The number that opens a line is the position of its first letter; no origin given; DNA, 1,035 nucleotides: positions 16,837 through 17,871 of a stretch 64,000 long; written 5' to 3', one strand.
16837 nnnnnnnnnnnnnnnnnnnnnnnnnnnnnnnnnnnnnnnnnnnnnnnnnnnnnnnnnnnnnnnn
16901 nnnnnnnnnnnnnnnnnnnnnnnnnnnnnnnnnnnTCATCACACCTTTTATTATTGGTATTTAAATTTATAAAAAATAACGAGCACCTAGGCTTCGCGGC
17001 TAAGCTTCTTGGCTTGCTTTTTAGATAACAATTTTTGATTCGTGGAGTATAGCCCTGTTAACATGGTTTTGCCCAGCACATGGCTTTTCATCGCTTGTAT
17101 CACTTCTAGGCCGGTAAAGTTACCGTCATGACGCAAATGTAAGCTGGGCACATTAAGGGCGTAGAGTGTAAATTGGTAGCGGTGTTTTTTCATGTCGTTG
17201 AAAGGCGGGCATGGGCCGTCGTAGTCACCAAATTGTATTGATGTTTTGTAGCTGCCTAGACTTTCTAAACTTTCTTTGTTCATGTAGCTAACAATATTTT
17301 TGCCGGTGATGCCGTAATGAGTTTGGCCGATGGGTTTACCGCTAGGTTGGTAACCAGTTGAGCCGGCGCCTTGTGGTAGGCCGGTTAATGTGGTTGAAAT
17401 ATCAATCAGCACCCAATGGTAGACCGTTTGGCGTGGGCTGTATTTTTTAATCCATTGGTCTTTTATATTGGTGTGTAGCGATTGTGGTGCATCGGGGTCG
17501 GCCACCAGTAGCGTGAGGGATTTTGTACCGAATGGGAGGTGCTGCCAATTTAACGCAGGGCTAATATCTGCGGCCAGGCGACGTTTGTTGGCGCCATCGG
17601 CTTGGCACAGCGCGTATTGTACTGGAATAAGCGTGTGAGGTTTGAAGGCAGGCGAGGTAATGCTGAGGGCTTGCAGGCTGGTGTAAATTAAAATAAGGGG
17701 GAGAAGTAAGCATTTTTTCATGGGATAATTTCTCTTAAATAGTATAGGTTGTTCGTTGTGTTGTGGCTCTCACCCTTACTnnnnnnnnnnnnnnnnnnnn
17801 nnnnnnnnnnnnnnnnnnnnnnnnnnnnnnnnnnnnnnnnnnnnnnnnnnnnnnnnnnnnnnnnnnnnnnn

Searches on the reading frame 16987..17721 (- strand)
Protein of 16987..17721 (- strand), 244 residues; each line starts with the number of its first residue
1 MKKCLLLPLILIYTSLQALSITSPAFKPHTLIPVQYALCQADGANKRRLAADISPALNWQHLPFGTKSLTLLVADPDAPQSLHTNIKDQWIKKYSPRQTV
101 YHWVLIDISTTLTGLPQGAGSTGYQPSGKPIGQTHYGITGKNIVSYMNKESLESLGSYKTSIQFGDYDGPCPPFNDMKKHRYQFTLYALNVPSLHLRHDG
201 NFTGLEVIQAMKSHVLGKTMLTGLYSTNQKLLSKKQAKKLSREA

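Call 4: search_protein_families(library=pfam, proteins=[window:16987-17721:-], max_evalue=1)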
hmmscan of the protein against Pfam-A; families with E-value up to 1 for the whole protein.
window:16987-17721:- (244 aa): 2 families
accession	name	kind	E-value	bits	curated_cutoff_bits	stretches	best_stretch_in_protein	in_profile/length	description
PF01161.25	PBP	-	1.9e-31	109.6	24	1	48-225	8-135/135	Phosphatidylethanolamine-binding protein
PF06564.18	CBP_BcsQ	-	0.068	13.1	21.3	1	36-110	58-125/234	Cellulose biosynthesis protein BcsQ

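Call 54: find_homologous_proteins(query=window:16987-17721:-, max_evalue=1e-20)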
Query window:16987-17721:- (244 aa): 36 proteins with E <= 1e-20 among 1121 candidates.
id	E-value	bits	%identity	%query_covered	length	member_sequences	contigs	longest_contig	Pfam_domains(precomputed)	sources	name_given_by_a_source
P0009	3.3e-162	555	100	100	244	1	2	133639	PF01161.26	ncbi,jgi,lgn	jgi:Raf kinase inhibitor-like YbhB/YbcL family protein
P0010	6.8e-51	191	42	95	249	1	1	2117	PF01161.26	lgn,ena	-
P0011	4.3e-36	143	38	87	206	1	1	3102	PF01161.26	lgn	-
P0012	4.2e-35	139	38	88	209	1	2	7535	PF01161.26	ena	-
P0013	6.4e-35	139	40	87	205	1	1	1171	PF01161.26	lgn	-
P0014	2.9e-34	137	38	88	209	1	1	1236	PF01161.26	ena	-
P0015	7.4e-34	135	39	88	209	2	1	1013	PF01161.26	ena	-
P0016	1.6e-33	134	40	88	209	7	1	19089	PF01161.26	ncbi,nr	ncbi:MAG: YbhB/YbcL family Raf kinase inhibitor-like protein [Xanthomonadales bacterium]|nr:YbhB/Ybc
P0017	8.9e-33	132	38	88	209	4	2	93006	PF01161.26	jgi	jgi:Raf kinase inhibitor-like YbhB/YbcL family protein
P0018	3.3e-32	130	37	87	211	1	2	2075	PF01161.26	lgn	-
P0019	1.2e-31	128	38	89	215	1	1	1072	PF01161.26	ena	-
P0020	2.8e-31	127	37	88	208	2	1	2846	PF01161.26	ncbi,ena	-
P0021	9.6e-31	125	36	88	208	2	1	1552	PF01161.26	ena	-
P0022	3.7e-30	123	38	87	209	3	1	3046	PF01161.26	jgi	-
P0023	1.9e-29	121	37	86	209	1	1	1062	PF01161.26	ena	-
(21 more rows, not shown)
